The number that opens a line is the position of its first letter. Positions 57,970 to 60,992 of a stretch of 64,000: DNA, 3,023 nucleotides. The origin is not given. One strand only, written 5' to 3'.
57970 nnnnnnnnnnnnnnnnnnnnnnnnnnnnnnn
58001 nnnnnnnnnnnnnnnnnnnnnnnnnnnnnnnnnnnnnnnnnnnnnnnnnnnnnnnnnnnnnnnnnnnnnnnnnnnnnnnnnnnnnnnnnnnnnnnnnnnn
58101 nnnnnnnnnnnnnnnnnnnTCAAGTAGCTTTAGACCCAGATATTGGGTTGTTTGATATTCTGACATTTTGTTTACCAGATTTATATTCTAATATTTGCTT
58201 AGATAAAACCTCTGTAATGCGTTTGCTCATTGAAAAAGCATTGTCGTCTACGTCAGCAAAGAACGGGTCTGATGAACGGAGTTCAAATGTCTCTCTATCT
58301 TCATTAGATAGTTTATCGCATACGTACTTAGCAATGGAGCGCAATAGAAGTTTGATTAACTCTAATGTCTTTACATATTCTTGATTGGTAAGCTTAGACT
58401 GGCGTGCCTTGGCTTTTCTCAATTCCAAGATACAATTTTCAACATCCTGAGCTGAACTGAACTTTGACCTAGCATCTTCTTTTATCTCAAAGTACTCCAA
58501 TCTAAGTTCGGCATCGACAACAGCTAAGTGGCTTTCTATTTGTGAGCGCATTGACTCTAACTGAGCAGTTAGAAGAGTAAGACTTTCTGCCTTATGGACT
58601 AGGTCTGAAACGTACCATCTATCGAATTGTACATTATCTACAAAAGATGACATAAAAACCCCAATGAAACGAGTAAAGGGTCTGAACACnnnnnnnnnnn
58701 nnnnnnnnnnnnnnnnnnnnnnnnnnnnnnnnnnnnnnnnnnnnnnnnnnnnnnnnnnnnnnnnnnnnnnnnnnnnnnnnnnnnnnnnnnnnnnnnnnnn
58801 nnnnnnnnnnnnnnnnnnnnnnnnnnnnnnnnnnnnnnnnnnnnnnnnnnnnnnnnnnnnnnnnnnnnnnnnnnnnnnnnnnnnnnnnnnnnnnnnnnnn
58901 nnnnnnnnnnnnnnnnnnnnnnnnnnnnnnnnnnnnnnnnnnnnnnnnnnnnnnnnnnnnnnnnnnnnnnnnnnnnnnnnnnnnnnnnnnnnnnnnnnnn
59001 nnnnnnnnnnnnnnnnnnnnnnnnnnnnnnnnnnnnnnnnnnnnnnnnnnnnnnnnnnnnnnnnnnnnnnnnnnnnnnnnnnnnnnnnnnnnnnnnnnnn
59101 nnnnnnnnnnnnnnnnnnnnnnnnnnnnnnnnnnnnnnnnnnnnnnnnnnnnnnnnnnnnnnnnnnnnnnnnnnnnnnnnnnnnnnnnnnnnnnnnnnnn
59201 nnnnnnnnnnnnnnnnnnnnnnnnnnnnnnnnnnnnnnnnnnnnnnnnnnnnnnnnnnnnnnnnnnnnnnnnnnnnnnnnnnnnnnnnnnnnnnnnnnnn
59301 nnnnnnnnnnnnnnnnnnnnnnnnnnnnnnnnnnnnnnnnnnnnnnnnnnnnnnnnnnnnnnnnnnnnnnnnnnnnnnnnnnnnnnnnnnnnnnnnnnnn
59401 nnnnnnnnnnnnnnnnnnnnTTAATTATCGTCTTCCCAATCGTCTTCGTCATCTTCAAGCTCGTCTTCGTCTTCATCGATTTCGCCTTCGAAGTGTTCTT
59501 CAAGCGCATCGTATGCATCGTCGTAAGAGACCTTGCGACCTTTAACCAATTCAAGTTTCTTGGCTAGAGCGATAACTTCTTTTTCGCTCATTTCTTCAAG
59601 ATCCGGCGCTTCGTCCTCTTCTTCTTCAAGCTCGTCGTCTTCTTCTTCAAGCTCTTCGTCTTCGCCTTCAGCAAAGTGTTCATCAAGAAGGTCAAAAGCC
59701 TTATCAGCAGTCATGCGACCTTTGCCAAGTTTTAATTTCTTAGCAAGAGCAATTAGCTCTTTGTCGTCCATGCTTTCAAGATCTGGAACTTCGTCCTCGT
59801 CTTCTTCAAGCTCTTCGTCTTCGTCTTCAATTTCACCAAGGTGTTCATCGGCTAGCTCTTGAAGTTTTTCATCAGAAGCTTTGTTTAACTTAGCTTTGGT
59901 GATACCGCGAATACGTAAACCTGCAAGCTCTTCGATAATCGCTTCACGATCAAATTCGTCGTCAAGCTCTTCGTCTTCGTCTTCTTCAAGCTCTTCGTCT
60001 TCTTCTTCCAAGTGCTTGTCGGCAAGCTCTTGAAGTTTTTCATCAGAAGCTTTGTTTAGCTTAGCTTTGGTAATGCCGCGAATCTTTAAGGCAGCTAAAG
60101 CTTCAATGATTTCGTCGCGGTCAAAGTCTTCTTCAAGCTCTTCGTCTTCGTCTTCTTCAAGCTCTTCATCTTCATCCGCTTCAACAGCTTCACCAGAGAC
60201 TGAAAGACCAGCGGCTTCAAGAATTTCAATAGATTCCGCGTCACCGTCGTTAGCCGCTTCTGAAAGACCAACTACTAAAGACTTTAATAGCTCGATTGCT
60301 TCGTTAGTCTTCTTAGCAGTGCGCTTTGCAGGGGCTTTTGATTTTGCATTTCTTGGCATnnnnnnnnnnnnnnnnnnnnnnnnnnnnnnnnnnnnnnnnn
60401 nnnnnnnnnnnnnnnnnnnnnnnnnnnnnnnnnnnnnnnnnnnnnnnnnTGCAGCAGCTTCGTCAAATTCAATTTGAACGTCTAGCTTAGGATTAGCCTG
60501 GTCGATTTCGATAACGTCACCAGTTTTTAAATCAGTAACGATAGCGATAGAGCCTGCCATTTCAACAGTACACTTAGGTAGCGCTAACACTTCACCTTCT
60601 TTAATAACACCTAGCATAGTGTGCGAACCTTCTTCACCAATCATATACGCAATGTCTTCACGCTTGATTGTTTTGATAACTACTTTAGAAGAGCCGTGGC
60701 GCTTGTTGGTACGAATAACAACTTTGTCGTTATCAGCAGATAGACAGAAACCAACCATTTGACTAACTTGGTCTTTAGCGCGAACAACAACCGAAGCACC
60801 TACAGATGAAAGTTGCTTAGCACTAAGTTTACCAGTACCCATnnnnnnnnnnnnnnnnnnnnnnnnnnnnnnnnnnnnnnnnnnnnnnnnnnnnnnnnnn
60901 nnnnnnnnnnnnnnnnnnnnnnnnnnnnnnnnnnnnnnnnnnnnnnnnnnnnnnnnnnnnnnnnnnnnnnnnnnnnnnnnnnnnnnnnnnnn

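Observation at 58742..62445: Four-gene block alternating extremely acidic and extremely basic proteins, sharing an N-terminal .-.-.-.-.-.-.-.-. tag and flanked by motif copies and hairpins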

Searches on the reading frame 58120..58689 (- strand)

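Call 4: search_protein_families(library=pfam, proteins=[window:58120-58689:-], max_evalue=0.1)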
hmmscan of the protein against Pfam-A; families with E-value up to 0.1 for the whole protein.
window:58120-58689:- (189 aa): 1 family
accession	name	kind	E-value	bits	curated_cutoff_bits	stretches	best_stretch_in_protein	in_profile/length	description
PF17275.7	DUF5340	-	0.029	15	27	1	75-102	29-56/70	Family of unknown function (DUF5340)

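Call 5: search_protein_families(library=phrogs, proteins=[window:58120-58689:-], max_evalue=0.01)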
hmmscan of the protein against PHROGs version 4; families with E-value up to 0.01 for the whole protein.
window:58120-58689:- (189 aa): 0 families

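Call 116: search_protein_families(library=ncbifam, proteins=[window:58120-58689:-], max_evalue=0.01)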
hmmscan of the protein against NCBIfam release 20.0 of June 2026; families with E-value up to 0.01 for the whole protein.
window:58120-58689:- (189 aa): 1 family
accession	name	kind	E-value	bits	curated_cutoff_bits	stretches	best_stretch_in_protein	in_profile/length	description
NF006796.0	PRK09300.1-4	equivalog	0.0028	16.7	518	1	46-150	134-242/335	tRNA splicing endonuclease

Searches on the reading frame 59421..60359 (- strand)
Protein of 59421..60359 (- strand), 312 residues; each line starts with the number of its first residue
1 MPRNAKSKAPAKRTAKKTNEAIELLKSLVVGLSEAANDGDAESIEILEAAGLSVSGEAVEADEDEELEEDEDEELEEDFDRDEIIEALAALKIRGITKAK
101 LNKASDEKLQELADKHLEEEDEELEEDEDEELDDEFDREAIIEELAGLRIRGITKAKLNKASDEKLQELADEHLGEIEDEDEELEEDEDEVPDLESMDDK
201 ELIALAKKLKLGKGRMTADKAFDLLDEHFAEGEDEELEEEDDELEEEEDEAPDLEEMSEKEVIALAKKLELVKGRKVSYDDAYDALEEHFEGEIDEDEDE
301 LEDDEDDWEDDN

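Call 4: search_protein_families(library=pfam, proteins=[window:59421-60359:-], max_evalue=0.1)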
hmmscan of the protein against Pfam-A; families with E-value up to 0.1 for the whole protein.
window:59421-60359:- (312 aa): 5 families
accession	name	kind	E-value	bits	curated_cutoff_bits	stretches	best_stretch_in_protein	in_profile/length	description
PF08921.16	DUF1904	-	0.0025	18.6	24.1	0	91-114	4-27/108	Domain of unknown function (DUF1904)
PF18596.6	Sld7_C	-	0.0093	16.5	23.2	0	145-169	13-37/77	Sld7 C-terminal domain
PF03861.19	ANTAR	-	0.023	14.9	27.3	0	196-226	6-36/54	ANTAR domain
PF02885.22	Glycos_trans_3N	-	0.029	14.6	26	0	271-296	7-32/63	Glycosyl transferase family, helical bundle domain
PF07498.18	Rho_N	-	0.035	14.5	24.9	0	193-211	1-19/43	Rho termination factor, N-terminal domain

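Call 5: search_protein_families(library=phrogs, proteins=[window:59421-60359:-], max_evalue=0.01)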
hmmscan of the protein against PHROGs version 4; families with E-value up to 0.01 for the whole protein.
window:59421-60359:- (312 aa): 0 families

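Call 52: search_solved_structures(query=A3, max_evalue=1, show_alignments=2)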
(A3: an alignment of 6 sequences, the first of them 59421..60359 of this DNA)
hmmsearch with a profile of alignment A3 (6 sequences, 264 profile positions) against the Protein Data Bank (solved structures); distinct sequences matched with E-value up to 1: 14.
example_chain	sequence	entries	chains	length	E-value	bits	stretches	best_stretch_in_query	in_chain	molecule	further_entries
9qjc_B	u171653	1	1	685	5.1e-06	29.5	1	82-238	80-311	Nucleolar protein 4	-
6fml_H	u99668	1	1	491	0.00025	24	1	95-193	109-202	les2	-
3cx5_F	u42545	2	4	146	0.0062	19.4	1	108-167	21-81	Cytochrome b-c1 complex subunit 6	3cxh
6giq_F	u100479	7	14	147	0.0062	19.4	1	108-167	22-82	QCR6 isoform 1 | Cytochrome b-c1 complex subunit 6 | CYTOCHROME B-C1 COMPLEX SUBUNIT 6; SYNONYM: COMPLEX III SUBUNIT 6,COMPLEX III SUBUNIT VI,C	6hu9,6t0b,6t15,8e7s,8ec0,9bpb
6fhs_H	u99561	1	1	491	0.0073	19.2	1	95-193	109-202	les2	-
8atf_H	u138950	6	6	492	0.0073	19.2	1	95-193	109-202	PAPA-1 domain-containing protein | Ino eighty subunit 2 | INO80 complex subunit B-like conserved region domain-containing protein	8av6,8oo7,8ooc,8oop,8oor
7unk_D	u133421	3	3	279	0.0095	18.8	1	79-204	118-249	Histone chaperone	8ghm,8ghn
6o22_D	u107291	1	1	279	0.0095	18.8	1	79-204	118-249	Histone chaperone ASF1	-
8g1u_C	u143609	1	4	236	0.05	16.5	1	111-164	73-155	Methylosome subunit pICln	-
2o8k_A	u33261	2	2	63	0.48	13.2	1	15-49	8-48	RNA polymerase sigma factor RpoN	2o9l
9vee_A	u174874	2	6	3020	0.59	12.9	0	126-176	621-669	Piezo-type mechanosensitive ion channel component 2,Green fluorescent protein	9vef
2ahq_A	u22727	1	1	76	0.67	12.8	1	15-49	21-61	RNA polymerase sigma factor RpoN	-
1od5_A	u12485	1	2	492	0.68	12.7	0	132-156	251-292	GLYCININ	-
2d5f_A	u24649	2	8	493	0.68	12.7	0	132-156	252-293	glycinin A3B4 subunit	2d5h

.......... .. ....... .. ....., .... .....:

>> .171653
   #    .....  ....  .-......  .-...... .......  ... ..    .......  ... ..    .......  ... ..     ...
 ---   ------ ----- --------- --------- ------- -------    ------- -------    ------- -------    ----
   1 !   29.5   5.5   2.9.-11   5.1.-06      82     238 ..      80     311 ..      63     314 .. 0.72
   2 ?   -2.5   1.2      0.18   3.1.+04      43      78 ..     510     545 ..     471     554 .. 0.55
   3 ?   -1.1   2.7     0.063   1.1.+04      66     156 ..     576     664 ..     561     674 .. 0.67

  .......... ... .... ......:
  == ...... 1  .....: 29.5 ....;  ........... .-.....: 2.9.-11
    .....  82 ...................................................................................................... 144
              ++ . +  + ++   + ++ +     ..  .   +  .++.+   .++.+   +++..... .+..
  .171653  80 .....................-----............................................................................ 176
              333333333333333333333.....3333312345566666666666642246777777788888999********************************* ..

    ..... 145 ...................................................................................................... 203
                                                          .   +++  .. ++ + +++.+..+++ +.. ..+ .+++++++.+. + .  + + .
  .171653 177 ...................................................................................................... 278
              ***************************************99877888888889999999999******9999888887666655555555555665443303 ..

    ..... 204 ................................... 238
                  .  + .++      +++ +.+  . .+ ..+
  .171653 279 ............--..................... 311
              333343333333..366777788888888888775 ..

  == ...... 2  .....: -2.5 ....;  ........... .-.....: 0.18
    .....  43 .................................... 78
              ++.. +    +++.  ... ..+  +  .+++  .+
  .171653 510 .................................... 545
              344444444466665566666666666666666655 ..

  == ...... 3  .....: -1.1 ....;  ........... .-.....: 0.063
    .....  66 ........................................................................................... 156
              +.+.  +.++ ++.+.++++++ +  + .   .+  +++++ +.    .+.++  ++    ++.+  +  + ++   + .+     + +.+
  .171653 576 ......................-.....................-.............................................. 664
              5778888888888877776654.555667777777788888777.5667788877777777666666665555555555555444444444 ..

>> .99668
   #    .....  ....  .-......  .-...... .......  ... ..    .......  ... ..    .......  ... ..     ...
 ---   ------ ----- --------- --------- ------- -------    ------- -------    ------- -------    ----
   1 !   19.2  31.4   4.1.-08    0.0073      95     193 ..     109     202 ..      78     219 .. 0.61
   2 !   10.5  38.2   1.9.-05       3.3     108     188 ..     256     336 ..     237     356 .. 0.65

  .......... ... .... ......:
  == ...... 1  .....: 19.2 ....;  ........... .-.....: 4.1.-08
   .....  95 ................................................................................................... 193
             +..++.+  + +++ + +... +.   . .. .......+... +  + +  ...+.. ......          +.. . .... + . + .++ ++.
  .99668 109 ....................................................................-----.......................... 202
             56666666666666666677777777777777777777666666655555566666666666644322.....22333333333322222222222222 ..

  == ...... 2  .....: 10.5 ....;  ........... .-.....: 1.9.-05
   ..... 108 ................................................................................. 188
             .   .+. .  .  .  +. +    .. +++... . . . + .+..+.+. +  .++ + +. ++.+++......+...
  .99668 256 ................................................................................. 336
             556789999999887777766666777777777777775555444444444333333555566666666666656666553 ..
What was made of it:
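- Tried and rejected: PDB sequence searches with family profiles gave only compositional hits for the acidic family, such as nucleolar protein, Ies2 and the ASF1 tail (call 52).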

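Call 116: search_protein_families(library=ncbifam, proteins=[window:59421-60359:-], max_evalue=0.01)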
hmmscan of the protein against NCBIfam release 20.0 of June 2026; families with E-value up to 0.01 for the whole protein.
window:59421-60359:- (312 aa): 1 family
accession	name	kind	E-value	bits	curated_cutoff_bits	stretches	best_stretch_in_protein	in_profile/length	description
TIGR02245.1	HAD_IIID1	hypoth_equivalog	0.0078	15.8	192.25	0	134-181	136-182/195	HAD-IIID family hydrolase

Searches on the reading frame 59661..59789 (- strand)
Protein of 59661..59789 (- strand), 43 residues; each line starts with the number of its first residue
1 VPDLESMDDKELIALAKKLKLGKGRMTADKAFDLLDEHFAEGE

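Call 80: search_protein_families(library=pfam, alignment_id=A5, max_evalue=1)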
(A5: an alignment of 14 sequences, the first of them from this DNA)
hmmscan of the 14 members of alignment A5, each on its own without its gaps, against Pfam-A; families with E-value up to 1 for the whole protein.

A. member 1, seq(43 aa): 2 families
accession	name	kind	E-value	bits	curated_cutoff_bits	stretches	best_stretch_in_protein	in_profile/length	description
PF03861.19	ANTAR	-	0.025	14.8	27.3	1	6-36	6-36/54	ANTAR domain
PF07498.18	Rho_N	-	0.058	13.8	24.9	1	3-21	1-19/43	Rho termination factor, N-terminal domain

B. families by the number of members that match (of 14 scanned): 19 families
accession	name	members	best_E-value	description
PF09288.16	UBA_3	2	0.004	Fungal ubiquitin-associated domain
PF19960.5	EAD7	2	0.017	Effector-associated domain 7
PF20076.4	DUF6472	2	0.051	Domain of unknown function (DUF6472)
PF08921.16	DUF1904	2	0.11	Domain of unknown function (DUF1904)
PF03800.19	Nuf2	1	0.011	Nuf2 family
PF03861.19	ANTAR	1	0.025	ANTAR domain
PF18596.6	Sld7_C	1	0.049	Sld7 C-terminal domain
PF00011.27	HSP20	1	0.052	Hsp20/alpha crystallin family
PF07498.18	Rho_N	1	0.058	Rho termination factor, N-terminal domain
PF14313.11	Soyouz_module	1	0.065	N-terminal region of Paramyxovirinae phosphoprotein (P)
PF06426.19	SATase_N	1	0.065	Serine acetyltransferase, N-terminal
PF10742.14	DUF2555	1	0.067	Protein of unknown function (DUF2555)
PF16891.10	STPPase_N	1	0.068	Serine-threonine protein phosphatase N-terminal domain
PF17152.10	CHASE8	1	0.069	Periplasmic sensor domain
PF02885.22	Glycos_trans_3N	1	0.07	Glycosyl transferase family, helical bundle domain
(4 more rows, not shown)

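Call 81: search_solved_structures(query=A5, max_evalue=10, show_alignments=3)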
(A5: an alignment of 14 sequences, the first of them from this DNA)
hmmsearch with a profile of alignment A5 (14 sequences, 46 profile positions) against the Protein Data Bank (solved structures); distinct sequences matched with E-value up to 10: 9.
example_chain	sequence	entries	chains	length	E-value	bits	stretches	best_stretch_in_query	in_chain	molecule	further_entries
8zr8_A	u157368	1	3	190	0.077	16.5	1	9-39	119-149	Methanol dehydrogenase activator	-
2mt3_A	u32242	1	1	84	0.33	14.4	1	10-40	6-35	RNA polymerase sigma-54 factor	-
9w2m_E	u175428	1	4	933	0.66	13.5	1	10-38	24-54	NLR family, pyrin domain containing 4F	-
12dl_MA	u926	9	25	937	0.67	13.4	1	10-38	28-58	NLR family, pyrin domain containing 4F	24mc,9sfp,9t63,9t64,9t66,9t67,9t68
8wv3_A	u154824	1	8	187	0.82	13.2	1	9-39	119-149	ADP-ribose pyrophosphatase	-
9jax_E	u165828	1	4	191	0.89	13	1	9-39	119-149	ADP-ribose pyrophosphatase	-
1oyz_A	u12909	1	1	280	1.1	12.8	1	25-41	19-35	Hypothetical protein yibA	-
1hpb_P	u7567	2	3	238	1.1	12.7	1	14-44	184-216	HISTIDINE-BINDING PROTEIN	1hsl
2m8c_A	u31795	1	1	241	2.2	11.8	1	15-44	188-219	Cationic amino acid ABC transporter, periplasmic binding protein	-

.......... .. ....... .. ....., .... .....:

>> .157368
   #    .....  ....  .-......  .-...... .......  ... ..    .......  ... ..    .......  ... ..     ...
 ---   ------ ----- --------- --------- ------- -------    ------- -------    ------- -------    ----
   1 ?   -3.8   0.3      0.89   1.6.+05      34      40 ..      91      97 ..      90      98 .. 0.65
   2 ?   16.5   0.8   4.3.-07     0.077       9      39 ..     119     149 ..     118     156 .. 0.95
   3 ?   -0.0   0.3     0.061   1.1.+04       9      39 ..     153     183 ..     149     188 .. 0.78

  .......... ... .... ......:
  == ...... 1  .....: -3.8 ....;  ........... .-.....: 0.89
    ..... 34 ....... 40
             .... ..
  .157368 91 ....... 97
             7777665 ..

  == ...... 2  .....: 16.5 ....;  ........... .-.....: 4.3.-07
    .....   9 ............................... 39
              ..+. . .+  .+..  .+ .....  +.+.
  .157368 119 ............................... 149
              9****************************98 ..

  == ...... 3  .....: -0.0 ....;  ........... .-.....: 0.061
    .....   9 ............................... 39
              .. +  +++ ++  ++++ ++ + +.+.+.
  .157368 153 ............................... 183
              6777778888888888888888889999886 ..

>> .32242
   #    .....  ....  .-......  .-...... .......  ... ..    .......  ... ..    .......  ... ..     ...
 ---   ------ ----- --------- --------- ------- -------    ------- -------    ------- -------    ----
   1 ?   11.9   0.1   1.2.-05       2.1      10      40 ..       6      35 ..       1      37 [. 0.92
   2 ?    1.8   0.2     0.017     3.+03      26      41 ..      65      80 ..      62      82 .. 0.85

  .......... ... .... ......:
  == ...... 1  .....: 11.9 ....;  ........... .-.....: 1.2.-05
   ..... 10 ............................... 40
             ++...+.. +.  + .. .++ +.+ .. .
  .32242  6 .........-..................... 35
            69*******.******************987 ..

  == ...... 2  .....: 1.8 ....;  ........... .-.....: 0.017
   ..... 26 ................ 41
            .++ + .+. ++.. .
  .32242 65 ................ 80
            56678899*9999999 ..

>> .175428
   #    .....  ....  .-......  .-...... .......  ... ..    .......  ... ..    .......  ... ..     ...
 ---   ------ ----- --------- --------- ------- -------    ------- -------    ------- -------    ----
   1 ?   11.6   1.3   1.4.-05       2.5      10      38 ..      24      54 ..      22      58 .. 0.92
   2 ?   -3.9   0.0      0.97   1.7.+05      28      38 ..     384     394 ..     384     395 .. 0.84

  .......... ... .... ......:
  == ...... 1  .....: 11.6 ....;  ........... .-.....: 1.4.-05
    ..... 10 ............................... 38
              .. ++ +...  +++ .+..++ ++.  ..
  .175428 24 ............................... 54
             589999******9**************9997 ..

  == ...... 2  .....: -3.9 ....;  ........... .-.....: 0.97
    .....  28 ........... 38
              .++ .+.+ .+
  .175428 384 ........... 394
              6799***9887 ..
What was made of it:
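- On Rho_N / HeH / SAP two-helix DNA-binding motif: A profile of 14 units against PDB sequences gave nothing better than E 0.077 (call 81).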

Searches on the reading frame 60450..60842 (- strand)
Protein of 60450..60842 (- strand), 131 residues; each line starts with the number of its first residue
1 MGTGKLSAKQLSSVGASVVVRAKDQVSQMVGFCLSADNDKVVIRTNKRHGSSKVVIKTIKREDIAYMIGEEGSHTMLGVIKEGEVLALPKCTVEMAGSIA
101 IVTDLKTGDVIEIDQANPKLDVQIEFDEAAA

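Call 61: search_dna_similar(query=window:60450-60842:-, collection=phages, mode=protein, max_evalue=10, max_rows=60, rows=spread)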
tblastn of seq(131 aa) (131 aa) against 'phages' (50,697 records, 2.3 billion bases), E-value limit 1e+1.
Records with a match: 60; places in all: 60; records where one place covers at least 80% of the query: 36.
Best place of each record, by identity: <60% 60.
By first word of the organism name: Erwinia 46; Dickeya 8; Mycobacterium 4; Phage 1; Yersinia 1.
By host as written in the record: Erwinia amylovora 41; Dickeya solani MK10 6; Dickeya solani 2; Erwinia amylovora 1/79 2; Erwinia amylovora strain phiEa100 ATCC 29780 2; Mycobacterium smegmatis mc2 155 2; Mycobacterium smegmatis mc#155 2; - 1; and 2 more.
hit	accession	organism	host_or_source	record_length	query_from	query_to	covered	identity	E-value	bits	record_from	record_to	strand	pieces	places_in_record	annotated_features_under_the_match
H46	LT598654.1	Phage NCTB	surface water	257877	1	129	98%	43.1%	5e-23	98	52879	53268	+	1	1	hypothetical protein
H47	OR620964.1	Yersinia phage fHe-Yen9-02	Yersinia enterocolitica serotype O:9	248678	1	131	100%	30.6%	5e-8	56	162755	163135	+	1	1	hypothetical protein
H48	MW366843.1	Erwinia phage pEa_SNUABM_5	Erwinia amylovora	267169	25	131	82%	33.6%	9e-9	57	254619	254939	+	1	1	hypothetical protein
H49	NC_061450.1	Erwinia phage pEa_SNUABM_5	Erwinia amylovora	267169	25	131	82%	33.6%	9e-9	57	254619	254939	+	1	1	hypothetical protein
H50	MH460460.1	Dickeya phage vB_DsoM_JA13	Dickeya solani MK10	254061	28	131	79%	34.3%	3e-5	48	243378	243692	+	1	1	hypothetical protein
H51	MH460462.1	Dickeya phage vB_DsoM_JA33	Dickeya solani MK10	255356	28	131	79%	34.3%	3e-5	48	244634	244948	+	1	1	hypothetical protein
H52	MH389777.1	Dickeya phage vB_DsoM_JA11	Dickeya solani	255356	28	131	79%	34.3%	3e-5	48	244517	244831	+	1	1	hypothetical protein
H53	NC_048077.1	Dickeya phage vB_DsoM_JA11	Dickeya solani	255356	28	131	79%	34.3%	3e-5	48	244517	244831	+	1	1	hypothetical protein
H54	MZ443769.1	Erwinia phage pEp_SNUABM_52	Erwinia amylovora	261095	25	131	82%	32.7%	2e-9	59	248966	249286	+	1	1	hypothetical protein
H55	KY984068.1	Erwinia phage vB_EamM_Y3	Erwinia amylovora 1/79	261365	25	131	82%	32.7%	2e-9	59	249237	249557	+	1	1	hypothetical protein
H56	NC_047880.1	Erwinia phage vB_EamM_Y3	Erwinia amylovora 1/79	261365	25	131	82%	32.7%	2e-9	59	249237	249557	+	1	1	hypothetical protein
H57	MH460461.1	Dickeya phage vB_DsoM_JA29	Dickeya solani MK10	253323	31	131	77%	34.3%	8e-5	46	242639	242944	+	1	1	hypothetical protein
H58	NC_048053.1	Dickeya phage vB_DsoM_JA29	Dickeya solani MK10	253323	31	131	77%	34.3%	8e-5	46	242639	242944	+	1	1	hypothetical protein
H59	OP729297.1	Erwinia phage vB_Ea_2910A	Erwinia amylovora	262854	25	131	82%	30.8%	4e-9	59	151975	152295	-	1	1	hypothetical protein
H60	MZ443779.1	Erwinia phage pEa_SNUABM_33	Erwinia amylovora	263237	25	131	82%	30.8%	4e-9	59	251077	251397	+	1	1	hypothetical protein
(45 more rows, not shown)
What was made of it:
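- Tried and rejected: tblastn for PaBG and Lu11 homologues of the 178-aa protein failed (call 61).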
